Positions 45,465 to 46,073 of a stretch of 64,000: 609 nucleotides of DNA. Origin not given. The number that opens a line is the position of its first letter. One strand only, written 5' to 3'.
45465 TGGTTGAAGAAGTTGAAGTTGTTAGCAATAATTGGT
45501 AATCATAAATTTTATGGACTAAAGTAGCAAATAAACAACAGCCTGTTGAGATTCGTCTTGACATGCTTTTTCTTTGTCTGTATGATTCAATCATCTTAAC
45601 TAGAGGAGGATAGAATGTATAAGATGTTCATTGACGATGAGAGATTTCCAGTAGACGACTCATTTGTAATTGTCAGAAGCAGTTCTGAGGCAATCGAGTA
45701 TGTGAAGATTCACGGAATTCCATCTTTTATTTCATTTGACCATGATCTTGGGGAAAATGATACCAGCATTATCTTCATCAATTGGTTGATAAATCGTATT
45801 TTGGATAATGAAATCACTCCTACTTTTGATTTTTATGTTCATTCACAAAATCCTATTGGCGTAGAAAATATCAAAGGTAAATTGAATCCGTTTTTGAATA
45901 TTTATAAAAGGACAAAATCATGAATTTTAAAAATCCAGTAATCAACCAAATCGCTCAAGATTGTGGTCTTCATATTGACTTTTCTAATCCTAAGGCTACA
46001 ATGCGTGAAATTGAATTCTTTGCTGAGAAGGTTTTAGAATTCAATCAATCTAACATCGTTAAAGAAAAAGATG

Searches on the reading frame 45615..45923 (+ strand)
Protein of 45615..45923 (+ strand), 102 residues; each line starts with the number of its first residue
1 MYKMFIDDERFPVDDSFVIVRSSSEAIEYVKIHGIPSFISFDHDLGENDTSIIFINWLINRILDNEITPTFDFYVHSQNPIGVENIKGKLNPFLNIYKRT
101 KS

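Call 35: search_protein_families(library=ncbifam, proteins=[window:45615-45923:+], max_evalue=0.01)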
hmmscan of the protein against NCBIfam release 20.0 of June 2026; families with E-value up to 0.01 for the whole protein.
window:45615-45923:+ (102 aa): 0 families

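Call 64: search_solved_structures(query=window:45615-45923:+, max_evalue=5)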
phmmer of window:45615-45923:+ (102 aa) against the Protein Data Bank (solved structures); distinct sequences matched with E-value up to 5: 4.
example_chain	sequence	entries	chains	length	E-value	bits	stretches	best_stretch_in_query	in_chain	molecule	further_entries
8k9e_A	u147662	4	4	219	1.2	12.6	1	23-48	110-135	Cytochrome c7-like domain-containing protein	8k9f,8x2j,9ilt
8in1_A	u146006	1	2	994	1.6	12.1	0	48-75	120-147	Beta-Glucosidase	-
3f1s_B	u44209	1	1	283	1.8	11.9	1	29-60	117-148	Vitamin K-dependent protein Z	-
3h5c_B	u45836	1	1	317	2.2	11.7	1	29-60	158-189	Vitamin K-dependent protein Z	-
